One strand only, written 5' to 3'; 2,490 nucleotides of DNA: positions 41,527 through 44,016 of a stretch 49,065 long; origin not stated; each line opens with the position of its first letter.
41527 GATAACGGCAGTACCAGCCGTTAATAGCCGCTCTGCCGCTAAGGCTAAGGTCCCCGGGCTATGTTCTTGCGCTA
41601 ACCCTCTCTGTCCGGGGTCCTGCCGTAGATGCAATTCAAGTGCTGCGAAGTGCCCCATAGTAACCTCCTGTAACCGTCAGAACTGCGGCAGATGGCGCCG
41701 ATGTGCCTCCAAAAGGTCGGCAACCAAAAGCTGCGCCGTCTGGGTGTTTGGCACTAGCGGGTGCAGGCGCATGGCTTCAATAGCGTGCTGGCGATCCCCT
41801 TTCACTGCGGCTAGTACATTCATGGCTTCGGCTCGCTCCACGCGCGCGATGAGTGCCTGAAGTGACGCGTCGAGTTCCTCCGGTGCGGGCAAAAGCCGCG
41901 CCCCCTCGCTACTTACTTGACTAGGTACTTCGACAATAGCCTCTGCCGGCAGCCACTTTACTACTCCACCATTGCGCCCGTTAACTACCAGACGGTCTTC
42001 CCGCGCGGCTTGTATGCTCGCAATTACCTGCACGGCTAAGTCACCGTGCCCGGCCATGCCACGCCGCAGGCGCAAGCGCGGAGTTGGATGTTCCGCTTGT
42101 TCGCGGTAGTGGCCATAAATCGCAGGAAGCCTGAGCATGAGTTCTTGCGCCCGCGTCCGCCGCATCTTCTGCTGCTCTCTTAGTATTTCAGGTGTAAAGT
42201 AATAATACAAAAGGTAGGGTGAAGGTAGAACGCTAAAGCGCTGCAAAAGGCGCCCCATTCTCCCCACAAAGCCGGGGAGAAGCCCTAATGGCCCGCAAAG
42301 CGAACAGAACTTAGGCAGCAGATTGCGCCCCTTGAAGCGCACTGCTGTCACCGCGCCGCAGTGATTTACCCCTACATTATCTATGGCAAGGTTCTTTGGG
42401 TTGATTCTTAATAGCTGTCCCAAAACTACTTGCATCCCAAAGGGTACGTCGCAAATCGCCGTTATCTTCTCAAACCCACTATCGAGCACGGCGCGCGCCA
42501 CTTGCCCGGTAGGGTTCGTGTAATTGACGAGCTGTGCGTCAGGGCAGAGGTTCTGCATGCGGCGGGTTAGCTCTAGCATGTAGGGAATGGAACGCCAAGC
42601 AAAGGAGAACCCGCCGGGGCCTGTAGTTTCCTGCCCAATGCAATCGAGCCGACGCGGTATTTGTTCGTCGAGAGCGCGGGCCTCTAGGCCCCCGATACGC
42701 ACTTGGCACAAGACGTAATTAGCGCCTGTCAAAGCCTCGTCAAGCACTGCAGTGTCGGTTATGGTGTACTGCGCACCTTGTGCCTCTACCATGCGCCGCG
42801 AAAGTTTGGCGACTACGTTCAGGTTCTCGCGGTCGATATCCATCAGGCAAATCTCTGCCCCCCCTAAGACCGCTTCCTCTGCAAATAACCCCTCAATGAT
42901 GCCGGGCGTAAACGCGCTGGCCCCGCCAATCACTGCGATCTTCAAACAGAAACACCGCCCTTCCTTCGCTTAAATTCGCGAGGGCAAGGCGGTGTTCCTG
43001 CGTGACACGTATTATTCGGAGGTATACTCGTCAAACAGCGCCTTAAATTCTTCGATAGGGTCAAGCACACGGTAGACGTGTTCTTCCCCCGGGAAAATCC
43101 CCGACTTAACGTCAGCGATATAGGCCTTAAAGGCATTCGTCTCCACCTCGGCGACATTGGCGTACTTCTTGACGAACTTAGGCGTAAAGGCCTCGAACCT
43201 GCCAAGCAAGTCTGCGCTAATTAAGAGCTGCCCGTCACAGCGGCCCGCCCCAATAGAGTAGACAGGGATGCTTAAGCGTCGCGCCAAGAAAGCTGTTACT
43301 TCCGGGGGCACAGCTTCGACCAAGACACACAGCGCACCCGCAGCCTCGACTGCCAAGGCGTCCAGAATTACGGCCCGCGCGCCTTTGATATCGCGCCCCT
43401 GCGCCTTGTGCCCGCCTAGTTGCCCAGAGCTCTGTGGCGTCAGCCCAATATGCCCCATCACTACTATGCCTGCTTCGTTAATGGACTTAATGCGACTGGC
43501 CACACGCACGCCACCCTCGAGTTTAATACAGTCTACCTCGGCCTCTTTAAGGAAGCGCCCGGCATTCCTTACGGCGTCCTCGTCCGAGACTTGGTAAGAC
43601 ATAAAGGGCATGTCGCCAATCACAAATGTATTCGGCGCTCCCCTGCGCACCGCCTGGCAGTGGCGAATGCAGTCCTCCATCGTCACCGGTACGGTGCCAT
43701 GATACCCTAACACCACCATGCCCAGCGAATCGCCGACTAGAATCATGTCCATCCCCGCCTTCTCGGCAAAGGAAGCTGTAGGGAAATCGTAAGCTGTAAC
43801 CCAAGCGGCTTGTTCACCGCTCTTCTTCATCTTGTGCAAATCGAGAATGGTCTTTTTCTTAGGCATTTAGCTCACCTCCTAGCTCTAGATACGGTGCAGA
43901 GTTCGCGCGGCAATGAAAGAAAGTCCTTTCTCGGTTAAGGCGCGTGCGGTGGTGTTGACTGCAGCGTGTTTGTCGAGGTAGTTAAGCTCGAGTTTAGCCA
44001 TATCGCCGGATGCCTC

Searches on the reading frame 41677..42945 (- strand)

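Call 26: search_protein_families(library=pfam, proteins=[window:41677-42945:-], max_evalue=0.001)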
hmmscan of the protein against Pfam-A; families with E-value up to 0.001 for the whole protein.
window:41677-42945:- (422 aa): 2 families
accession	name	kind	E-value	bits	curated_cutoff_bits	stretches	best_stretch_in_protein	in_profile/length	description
PF02056.22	Glyco_hydro_4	-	1.2e-44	152.5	23.2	1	2-179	1-181/183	Family 4 glycosyl hydrolase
PF11975.13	Glyco_hydro_4C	-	8.5e-32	111.3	24.1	1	191-398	2-211/211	Family 4 glycosyl hydrolase C-terminal domain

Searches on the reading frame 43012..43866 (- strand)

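Call 26: search_protein_families(library=pfam, proteins=[window:43012-43866:-], max_evalue=0.001)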
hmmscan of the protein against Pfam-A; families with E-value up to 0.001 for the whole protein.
window:43012-43866:- (284 aa): 1 family
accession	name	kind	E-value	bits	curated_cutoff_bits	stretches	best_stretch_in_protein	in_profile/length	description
PF02548.21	Pantoate_transf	-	5.4e-101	337.8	28.7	1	4-260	1-258/259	Ketopantoate hydroxymethyltransferase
